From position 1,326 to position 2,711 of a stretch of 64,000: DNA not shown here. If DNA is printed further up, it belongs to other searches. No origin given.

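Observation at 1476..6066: Island cargo block: AbiEi/AbiEii flanked by two orphan genes, a candidate composite anti-phage locus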

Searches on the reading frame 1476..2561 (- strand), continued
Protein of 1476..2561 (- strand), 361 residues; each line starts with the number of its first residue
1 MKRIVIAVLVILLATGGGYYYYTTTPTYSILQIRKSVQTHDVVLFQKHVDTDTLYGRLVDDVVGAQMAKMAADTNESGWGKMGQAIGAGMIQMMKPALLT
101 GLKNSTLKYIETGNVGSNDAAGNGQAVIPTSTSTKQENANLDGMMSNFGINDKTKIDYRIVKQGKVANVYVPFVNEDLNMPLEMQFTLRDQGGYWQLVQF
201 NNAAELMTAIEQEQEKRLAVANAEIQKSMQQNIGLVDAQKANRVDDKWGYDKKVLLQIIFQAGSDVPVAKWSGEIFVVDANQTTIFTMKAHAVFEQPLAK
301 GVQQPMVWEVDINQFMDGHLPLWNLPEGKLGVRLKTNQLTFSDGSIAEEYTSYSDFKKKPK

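Call 27: search_protein_families(library=padloc, proteins=[L001:182-3046:+, L001:3043-7980:+, L001:9078-9983:+, L004:294-2933:+, L004:2935-7941:+, L004:11627-12718:+], max_evalue=0.00001)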
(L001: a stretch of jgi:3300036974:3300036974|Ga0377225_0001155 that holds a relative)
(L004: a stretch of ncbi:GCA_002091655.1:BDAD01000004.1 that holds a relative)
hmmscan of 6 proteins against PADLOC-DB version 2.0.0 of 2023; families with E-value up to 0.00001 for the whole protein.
L001:182-3046:+ (954 aa): 38 families (the best 25 are shown)
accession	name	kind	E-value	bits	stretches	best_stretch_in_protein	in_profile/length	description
PDLC02621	DrmD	-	8.3e-98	326.9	2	9-407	12-436/1040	DrmD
PDLC02572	DrmA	-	7.3e-69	230.7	2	11-410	15-435/1043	DrmA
PDLC02504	BrxHI|BrxHII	-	2.7e-63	212.3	2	113-400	112-402/971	BrxHII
PDLC02632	DrmD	-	1.8e-58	196.5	2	12-407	18-435/662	DrmD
PDLC02500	BrxHI|BrxHII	-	1e-57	194.4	2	110-318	90-313/933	BrxHI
PDLC02633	DrmD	-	3.8e-57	191.9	2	112-399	127-430/839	DrmD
PDLC00659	HmaA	-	4.1e-55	185.2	2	105-404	99-406/1176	SNF2 helicase / DEAD-box helicase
PDLC02840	DpdE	-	4.4e-39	132.5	3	455-570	562-670/1091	DpdE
PDLC02853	DpdE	-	6.4e-39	131.6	2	108-326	95-319/985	DpdE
PDLC02620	DrmD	-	7.4e-38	128.1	2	110-397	99-393/1060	DrmD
PDLC02623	DrmD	-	1.8e-37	126.6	2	109-301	100-305/1040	DrmD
PDLC02843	DpdE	-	2.2e-36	123.2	2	106-294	154-316/1091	DpdE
PDLC02624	DrmD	-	3e-36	123.1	2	148-408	2-277/652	DrmD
PDLC02619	DrmD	-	1e-35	121.1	2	93-410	15-340/872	DrmD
PDLC02634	DrmD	-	8.2e-32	107.9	2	107-321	88-302/900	DrmD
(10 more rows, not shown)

L001:3043-7980:+ (1645 aa): 21 families
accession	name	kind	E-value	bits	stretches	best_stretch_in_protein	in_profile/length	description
PDLC03614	REase_MTase_IIG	-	5.7e-268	890.6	1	77-1642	62-1574/1584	Type IIG restriction enzyme-methyltransferase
PDLC03611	REase_MTase_IIG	-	3.1e-196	652.6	2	181-1449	149-1403/1532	Type IIG restriction enzyme-methyltransferase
PDLC02643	DrmMI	-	4.2e-51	172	3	537-701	537-721/1347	DrmMI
PDLC02638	DrmMI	-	5.4e-42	142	2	538-702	537-722/935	DrmMI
PDLC03622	REase_MTase_IIG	-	4e-29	98.6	2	939-1041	799-900/1524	Type IIG restriction enzyme-methyltransferase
PDLC02644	DrmMI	-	9.9e-27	91.2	2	537-701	47-231/988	DrmMI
PDLC02645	DrmMI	-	6.6e-23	78.8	1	538-712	532-725/772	DrmMI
PDLC03618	REase_MTase_IIG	-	7e-22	74.6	1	538-701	532-715/1429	Type IIG restriction enzyme-methyltransferase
PDLC02639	DrmMI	-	7.3e-20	68.8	1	555-702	249-390/803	DrmMI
PDLC03613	REase_MTase_IIG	-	1e-19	67.8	1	410-700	335-616/1250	Type IIG restriction enzyme-methyltransferase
PDLC03609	REase_MTase_IIG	-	1.4e-15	54.2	1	584-698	426-533/1066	Type IIG restriction enzyme-methyltransferase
PDLC03620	REase_MTase_IIG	-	9.3e-14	48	1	412-699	441-726/1378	Type IIG restriction enzyme-methyltransferase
PDLC03604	REase_MTase_IIG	-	1.3e-13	47.9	1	552-698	353-503/1011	Type IIG restriction enzyme-methyltransferase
PDLC02646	DrmMI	-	1.8e-12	44.3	1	652-700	51-99/792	DrmMI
PDLC03629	REase_MTase_IIG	-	8.2e-12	41.7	1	592-699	430-536/1182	Type IIG restriction enzyme-methyltransferase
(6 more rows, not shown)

L001:9078-9983:+ (302 aa): 27 families (the best 25 are shown)
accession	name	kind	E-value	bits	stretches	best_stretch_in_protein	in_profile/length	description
PDLC02693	Orf5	-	6.2e-50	168.7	1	12-300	3-251/543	Orf5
PDLC03655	mREase_IV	-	4.7e-44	148.9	1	1-298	1-301/629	Type IV methyl-directed restriction enzyme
PDLC04155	HEC-06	-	2e-41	140.2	1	3-273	7-258/562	-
PDLC04154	HEC-06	-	3.3e-37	126.4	1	1-273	7-263/569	-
PDLC02700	Orf5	-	1.4e-36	124.4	1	18-269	12-240/555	Orf5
PDLC04157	HEC-06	-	2.6e-35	120.1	1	4-274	10-255/558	-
PDLC02687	Orf5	-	1.3e-31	108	1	1-272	1-256/543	Orf5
PDLC04156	HEC-06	-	1.7e-26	90.9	1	5-255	8-243/562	-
PDLC02695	Orf5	-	2.6e-24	83.6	1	2-273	4-273/601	Orf5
PDLC02701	Orf5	-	4.4e-22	76.3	1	6-269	8-269/596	Orf5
PDLC02691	Orf5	-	3.1e-21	73.6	1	3-269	5-266/579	Orf5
PDLC02698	Orf5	-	9.1e-19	65.6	1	3-112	5-103/573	Orf5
PDLC02692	Orf5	-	2.7e-18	64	2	17-104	7-88/558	Orf5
PDLC02699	Orf5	-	2.8e-18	63.9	1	18-255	1-219/530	Orf5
PDLC02686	Orf5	-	4.5e-16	56.5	1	3-281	5-264/566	Orf5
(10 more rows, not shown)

L004:294-2933:+ (879 aa): 9 families
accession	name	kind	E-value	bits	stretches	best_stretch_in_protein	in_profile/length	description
PDLC03859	LmuB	-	3.8e-11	40.9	1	1-88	3-81/611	-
PDLC03865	LmuB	-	8.4e-10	35.5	0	510-755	523-751/1007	-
PDLC04135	mad3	-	7e-08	30.4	1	2-57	1-54/374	mads_3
PDLC02979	AriA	-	7.6e-08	30.5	1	1-388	1-256/373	-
PDLC04140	mad8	-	2.2e-07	28.7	0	24-75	26-70/314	mads_8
PDLC00091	GajA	-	8.4e-07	26.2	1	1-55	1-54/627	AAA ATPase domain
PDLC00551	JetC2|JetC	-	3.7e-06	23.1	0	200-418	844-1049/1365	DUF3584 domain; MukB-like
PDLC03878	NsnB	-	6.4e-06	24.2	0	26-50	22-46/345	-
PDLC03868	LmuB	-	9.3e-06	22.2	0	206-422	218-437/1035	-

L004:2935-7941:+ (1668 aa): 18 families
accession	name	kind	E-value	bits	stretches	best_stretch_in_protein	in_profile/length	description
PDLC03614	REase_MTase_IIG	-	4.2e-267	887.7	1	193-1571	176-1526/1584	Type IIG restriction enzyme-methyltransferase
PDLC03611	REase_MTase_IIG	-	2.9e-200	666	2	187-1454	151-1403/1532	Type IIG restriction enzyme-methyltransferase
PDLC02643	DrmMI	-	2.4e-54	182.7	3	544-709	541-721/1347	DrmMI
PDLC02638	DrmMI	-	2.6e-44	149.7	2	544-710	540-722/935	DrmMI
PDLC03622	REase_MTase_IIG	-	3.8e-28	95.4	2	945-1042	799-895/1524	Type IIG restriction enzyme-methyltransferase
PDLC02644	DrmMI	-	2.6e-27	93.2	2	542-709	49-231/988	DrmMI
PDLC03618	REase_MTase_IIG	-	1.1e-25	87.1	1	542-709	533-715/1429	Type IIG restriction enzyme-methyltransferase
PDLC02645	DrmMI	-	4.2e-23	79.5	1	542-710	533-716/772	DrmMI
PDLC02639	DrmMI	-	1.1e-21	74.9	1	558-712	249-392/803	DrmMI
PDLC03613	REase_MTase_IIG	-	5.7e-19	65.3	1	410-713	332-621/1250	Type IIG restriction enzyme-methyltransferase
PDLC03609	REase_MTase_IIG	-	1.2e-15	54.4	1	597-706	433-533/1066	Type IIG restriction enzyme-methyltransferase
PDLC02646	DrmMI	-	3.1e-13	46.8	1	660-708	51-99/792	DrmMI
PDLC03604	REase_MTase_IIG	-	1e-12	45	1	557-688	355-476/1011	Type IIG restriction enzyme-methyltransferase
PDLC03629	REase_MTase_IIG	-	4.3e-12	42.7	1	595-707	430-536/1182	Type IIG restriction enzyme-methyltransferase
PDLC03612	REase_MTase_IIG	-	2.2e-10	37.4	0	596-685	505-618/1247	Type IIG restriction enzyme-methyltransferase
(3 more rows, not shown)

L004:11627-12718:+ (363 aa): 5 families
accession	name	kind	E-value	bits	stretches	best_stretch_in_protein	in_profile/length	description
PDLC00645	ZorE2|ZorE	-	3.4e-142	471.9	1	1-358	1-362/375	HNH endonuclease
PDLC00642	ZorE2|ZorE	-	8.1e-73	243.3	1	37-280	42-282/283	HNH endonuclease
PDLC00646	ZorE2|ZorE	-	8e-59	196.4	1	1-164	1-159/162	HNH endonuclease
PDLC00643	ZorE2|ZorE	-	1.7e-52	176.5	1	40-261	47-267/282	HNH endonuclease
PDLC00644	ZorE2|ZorE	-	9.7e-23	79.2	1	37-262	37-246/267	HNH endonuclease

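Call 50: predict_structure(alignment_id=A2)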
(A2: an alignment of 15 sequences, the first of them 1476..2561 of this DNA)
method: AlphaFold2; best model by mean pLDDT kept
length: 361 residues; sequences in the alignment: 15
mean_pLDDT: 62.6   pTM: 0.51
mean pLDDT of the five models: 62.6, 62.1, 61.5, 60.8, 60.2
residues with pLDDT >= 90: 88; 70-90: 92; 50-70: 33; < 50: 148
segments of 3 or more residues with pLDDT < 50: 1-144, 153-155
pLDDT, mean of each block of 10 residues (from residue 1): 41 31 27 31 30 39 43 38 32 36 33 30 25 27 48 56 74 75 75 70 72 87 90 94 80 91 94 93 91 92 93 69 88 94 92 77 44
secondary structure, 60 per line:
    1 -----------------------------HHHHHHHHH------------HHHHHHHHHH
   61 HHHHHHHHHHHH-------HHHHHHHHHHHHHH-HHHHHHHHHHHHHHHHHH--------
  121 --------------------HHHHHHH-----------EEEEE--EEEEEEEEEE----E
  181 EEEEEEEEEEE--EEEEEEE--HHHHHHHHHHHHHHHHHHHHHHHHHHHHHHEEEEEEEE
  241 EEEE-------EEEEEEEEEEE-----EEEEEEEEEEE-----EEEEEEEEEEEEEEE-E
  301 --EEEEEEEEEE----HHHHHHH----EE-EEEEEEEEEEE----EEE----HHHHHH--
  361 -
elements in order: H30-38 H51-72 H80-93 H95-112 H141-147 E159-163 E166-175 E180-191 E194-200 H203-232 E233-244 E252-262 E268-278 E284-298 E303-312 H317-323 E331-341 E346-348 H353-358

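Call 54: fold_search(model_id=the predicted structure, library=pdb)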
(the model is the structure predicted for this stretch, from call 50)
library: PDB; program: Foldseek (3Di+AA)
matches with E <= 10: 1307; with E <= 0.001: 0
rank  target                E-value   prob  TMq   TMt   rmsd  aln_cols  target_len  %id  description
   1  9mdr_A                1.3e-03  1.00  0.19  0.20   7.7       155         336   17  Clostridioides difficile Transferase B Component Symmetric Heptamer (released 2025-07-16)
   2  6v1s_E                2.2e-03  1.00  0.20  0.25   6.8       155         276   15  Structure of the Clostridioides difficile transferase toxin (released 2020-03-18)
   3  9i4z                  4.5e-03  0.54  0.11  0.08  19.6       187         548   12  Crystal structure of Thomasclavelia ramosa IgA peptidase (IgAse) active site mutant (E330-N876) (released 2025-06-25)
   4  6v1s_B                5.0e-03  0.96  0.18  0.22   7.5       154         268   16  Structure of the Clostridioides difficile transferase toxin (released 2020-03-18)
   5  9qa6                  5.9e-03  0.90  0.15  0.07  11.8       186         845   10  Cryo-EM structure of Thomasclavelia ramosa IgA peptidase (IgAse) active site mutant (S32-N876) (released 2025-06-25)
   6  9qdh                  6.6e-03  0.97  0.16  0.11  10.6       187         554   10  Crystal structure of IgA protease (323-878) from Thomasclavelia ramosa (released 2025-07-16)
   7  3bga_B                7.3e-03  1.00  0.18  0.08   7.0       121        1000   12  Crystal structure of beta-galactosidase from Bacteroides thetaiotaomicron VPI-5482 (released 2007-12-11)
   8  6v1s_D                7.3e-03  0.97  0.19  0.24   7.5       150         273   19  Structure of the Clostridioides difficile transferase toxin (released 2020-03-18)
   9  7ui8_A                8.1e-03  0.99  0.18  0.44   5.9       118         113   12  Intramolecular ester bond-containing repeat domain from E. columbae adhesin (split and religated) (released 2023-04-05)
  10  6v1s_A                9.1e-03  0.98  0.20  0.24   7.2       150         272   17  Structure of the Clostridioides difficile transferase toxin (released 2020-03-18)
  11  2n80_MODEL_1_B        9.1e-03  0.96  0.18  0.32  15.4       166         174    9  p75NTR DD:RhoGDI (released 2015-12-23)
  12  8s7l_B                9.1e-03  0.35  0.10  0.14  20.3       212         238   14  Crystal structure of a double mutant of VirB8-like OrfG central and C-terminal domains of Streptococcus thermophilus I (released 2025-03-12)
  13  9ekk_A                9.6e-03  0.96  0.16  0.11  10.2       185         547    9  Thomasclavelia ramosa Immunoglobulin A Protease Middle (Protease) Domain with C-terminal Domain #1 (Crystallized as Pu (released 2025-09-03)
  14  8s7l_A                9.6e-03  0.35  0.10  0.14  22.4       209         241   13  Crystal structure of a double mutant of VirB8-like OrfG central and C-terminal domains of Streptococcus thermophilus I (released 2025-03-12)
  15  7pkw                  1.1e-02  0.44  0.11  0.15  19.5       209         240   12  Crystal structure of VIRB8-like OrfG central and C-terminal domains of Streptococcus thermophilus ICESt3 (Gram positive  (released 2022-09-07)
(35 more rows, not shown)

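Call 59: find_encoding_contigs(protein=P0009, flank=8000, max_places=2)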
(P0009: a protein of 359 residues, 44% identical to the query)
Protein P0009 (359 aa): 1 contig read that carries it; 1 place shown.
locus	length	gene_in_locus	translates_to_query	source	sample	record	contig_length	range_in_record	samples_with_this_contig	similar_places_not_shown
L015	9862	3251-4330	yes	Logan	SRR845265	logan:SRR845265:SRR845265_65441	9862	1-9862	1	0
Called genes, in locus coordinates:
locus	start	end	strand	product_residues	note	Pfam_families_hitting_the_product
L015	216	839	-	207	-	PF00440:TetR_N, PF16925:TetR_C_13 (weak), PF16859:TetR_C_11 (weak)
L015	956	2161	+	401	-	PF07690:MFS_1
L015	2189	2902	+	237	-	PF00106:adh_short, PF01370:Epimerase, PF13561:adh_short_C2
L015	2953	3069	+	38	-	-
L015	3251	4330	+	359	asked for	PF11159:DUF2939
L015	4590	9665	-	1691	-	-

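Call 60: find_encoding_contigs(protein=P0010, flank=8000, max_places=4)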
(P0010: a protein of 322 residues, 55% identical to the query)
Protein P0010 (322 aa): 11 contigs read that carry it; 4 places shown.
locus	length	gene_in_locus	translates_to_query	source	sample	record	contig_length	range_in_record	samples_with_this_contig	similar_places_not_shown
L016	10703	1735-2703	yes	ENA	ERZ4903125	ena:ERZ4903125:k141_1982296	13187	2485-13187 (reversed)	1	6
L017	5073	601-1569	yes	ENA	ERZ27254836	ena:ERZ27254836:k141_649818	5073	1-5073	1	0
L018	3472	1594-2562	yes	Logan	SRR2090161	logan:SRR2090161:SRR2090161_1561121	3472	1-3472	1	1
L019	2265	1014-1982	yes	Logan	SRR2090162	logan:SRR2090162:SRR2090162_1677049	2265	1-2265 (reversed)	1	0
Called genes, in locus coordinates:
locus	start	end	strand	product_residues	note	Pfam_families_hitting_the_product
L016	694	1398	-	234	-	-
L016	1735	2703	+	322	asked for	PF11159:DUF2939, PF05036:SPOR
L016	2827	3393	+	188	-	-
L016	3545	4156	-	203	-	-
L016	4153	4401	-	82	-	-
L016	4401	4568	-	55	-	-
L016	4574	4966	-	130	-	-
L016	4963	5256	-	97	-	-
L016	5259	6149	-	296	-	-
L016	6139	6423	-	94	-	-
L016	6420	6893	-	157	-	-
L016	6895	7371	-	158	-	-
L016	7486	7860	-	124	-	-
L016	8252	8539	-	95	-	-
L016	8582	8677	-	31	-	-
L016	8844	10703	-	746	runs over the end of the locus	-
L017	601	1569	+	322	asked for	PF11159:DUF2939, PF05036:SPOR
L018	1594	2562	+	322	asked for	PF11159:DUF2939, PF05036:SPOR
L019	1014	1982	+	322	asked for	PF11159:DUF2939, PF05036:SPOR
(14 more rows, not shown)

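Call 61: find_encoding_contigs(protein=P0006, flank=8000, max_places=2)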
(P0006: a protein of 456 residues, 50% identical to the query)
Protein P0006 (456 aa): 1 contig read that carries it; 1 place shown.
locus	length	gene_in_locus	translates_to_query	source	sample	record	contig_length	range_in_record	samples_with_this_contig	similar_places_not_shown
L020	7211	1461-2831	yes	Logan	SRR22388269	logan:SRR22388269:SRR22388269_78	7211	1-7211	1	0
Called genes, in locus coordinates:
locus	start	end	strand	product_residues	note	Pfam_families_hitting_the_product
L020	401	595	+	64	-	-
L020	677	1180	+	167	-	-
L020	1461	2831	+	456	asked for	PF11159:DUF2939, PF05036:SPOR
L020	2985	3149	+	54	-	-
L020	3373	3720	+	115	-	-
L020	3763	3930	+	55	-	PF24720:DUF7673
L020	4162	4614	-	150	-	-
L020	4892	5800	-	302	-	-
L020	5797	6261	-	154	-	-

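Call 62: search_protein_families(library=padloc, proteins=[L015:4590-9665:-, L016:2827-3393:+, L016:694-1398:-], max_evalue=0.001)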
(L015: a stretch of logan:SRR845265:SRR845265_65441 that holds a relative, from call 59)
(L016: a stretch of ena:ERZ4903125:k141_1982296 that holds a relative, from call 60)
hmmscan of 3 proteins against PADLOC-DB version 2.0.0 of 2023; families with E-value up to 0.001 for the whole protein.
L015:4590-9665:- (1691 aa): 3 families
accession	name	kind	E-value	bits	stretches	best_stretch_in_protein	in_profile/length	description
PDLC02169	Avs4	-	1.9e-102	341.6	1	309-1676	191-1567/1570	-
PDLC04702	PDC-M54A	-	1e-11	41.1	1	25-365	18-356/1621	-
PDLC04700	PDC-M54A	-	7.4e-07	24.5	1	26-378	9-369/1657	-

L016:2827-3393:+ (188 aa): 0 families

L016:694-1398:- (234 aa): 0 families

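Call 87: fold_search(model_id=the predicted structure, library=viral)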
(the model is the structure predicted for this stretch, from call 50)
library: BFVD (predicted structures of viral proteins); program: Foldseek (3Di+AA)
matches with E <= 10: 1109; with E <= 0.001: 3
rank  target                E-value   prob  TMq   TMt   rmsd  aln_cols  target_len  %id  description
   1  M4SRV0                3.1e-05  1.00  0.28  0.59   2.7       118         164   14  (no name in the UniProt tables at hand)
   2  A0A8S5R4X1            2.4e-04  1.00  0.23  0.31  12.1       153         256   12  Uncharacterized protein [Siphoviridae sp. ctyjS2]
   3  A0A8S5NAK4            7.4e-04  1.00  0.21  0.17   9.8       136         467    9  RNA-binding protein [Phage sp. ctv3H3]
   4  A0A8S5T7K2            2.0e-03  1.00  0.22  0.24   4.7       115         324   16  Sel1-like repeat [Myoviridae sp. cta6i12]
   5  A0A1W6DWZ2            3.0e-03  0.44  0.12  0.05  32.2       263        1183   10  F5/8 type C domain protein [Sphingobium phage Lacusarx]
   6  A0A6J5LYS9            4.4e-03  0.94  0.20  0.22  15.0       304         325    8  Uncharacterized protein [uncultured Caudovirales phage]
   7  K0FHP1                4.6e-03  0.99  0.17  0.12   7.1       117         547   13  Structural polyprotein (Fragment) [Avian infectious bursal disease virus]
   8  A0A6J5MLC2            5.7e-03  0.63  0.13  0.09  10.6       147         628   12  Uncharacterized protein [uncultured Caudovirales phage]
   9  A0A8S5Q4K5            6.1e-03  1.00  0.21  0.24   4.4       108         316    8  Uncharacterized protein [Siphoviridae sp. ctQqU1]
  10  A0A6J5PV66            7.5e-03  0.66  0.16  0.13  20.0       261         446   10  Uncharacterized protein [uncultured Caudovirales phage]
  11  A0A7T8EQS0            7.5e-03  0.15  0.09  0.07  33.9       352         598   10  (no name in the UniProt tables at hand)
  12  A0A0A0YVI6            7.9e-03  0.91  0.17  0.21  10.5       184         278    8  Ryanodine receptor Ryr domain-containing protein [Erwinia phage phiEa2809]
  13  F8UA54                9.3e-03  0.89  0.16  0.17  23.0       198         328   10  Structural polyprotein (Fragment) [Avian infectious bursal disease virus]
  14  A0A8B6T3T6            1.3e-02  0.21  0.12  0.05  21.2       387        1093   10  (no name in the UniProt tables at hand)
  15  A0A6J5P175            1.4e-02  0.90  0.21  0.21  20.9       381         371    7  Uncharacterized protein [uncultured Caudovirales phage]
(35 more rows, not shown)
